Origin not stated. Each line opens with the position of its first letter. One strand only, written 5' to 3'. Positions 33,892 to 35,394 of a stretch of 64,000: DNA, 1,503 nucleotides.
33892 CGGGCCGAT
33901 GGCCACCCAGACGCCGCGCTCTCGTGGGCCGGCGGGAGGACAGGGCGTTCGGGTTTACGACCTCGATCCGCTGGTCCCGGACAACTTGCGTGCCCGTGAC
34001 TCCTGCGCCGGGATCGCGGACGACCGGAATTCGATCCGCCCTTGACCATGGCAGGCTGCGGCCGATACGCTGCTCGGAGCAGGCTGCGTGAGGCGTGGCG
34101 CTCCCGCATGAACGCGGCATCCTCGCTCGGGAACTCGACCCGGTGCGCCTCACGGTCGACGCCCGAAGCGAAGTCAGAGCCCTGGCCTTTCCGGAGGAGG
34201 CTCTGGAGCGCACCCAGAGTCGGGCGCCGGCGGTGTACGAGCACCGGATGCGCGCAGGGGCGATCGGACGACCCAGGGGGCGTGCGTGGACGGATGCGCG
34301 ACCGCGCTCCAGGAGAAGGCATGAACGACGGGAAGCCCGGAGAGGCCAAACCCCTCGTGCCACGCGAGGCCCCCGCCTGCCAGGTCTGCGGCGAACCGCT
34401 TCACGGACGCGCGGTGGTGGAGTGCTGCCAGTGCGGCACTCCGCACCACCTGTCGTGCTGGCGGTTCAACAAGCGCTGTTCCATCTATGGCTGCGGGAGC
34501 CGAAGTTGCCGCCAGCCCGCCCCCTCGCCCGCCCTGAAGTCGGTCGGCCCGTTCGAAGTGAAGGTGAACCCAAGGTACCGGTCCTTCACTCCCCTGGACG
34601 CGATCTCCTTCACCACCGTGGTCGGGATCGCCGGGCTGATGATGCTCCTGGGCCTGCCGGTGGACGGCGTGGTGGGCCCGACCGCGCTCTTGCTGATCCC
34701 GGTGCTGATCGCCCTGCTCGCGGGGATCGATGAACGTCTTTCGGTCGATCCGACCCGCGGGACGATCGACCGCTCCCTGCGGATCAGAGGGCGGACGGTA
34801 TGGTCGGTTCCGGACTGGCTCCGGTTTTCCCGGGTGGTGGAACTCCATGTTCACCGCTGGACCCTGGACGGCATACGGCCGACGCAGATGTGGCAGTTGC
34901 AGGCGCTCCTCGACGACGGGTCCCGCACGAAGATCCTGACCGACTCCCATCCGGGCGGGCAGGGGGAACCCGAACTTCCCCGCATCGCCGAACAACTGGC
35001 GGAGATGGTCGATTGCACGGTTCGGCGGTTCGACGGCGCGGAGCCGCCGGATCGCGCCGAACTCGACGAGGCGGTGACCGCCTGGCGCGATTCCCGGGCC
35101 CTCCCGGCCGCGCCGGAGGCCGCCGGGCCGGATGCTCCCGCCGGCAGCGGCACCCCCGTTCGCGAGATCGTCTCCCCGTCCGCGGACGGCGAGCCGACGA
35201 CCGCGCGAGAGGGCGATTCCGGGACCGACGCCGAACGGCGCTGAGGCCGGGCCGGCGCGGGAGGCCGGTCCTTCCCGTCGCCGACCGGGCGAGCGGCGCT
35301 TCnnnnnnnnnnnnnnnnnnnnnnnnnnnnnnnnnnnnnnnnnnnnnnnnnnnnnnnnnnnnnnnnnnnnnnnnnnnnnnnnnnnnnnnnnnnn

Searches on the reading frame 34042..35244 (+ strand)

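Call 50: search_protein_families(library=pfam, proteins=[window:34042-35244:+], max_evalue=0.0001)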
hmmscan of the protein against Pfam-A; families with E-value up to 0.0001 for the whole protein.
window:34042-35244:+ (400 aa): 1 family
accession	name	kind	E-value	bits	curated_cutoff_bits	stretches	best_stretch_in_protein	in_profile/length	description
PF14446.12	Prok-RING_1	-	1.5e-06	28.5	29.1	1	112-155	6-51/54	Prokaryotic RING finger family 1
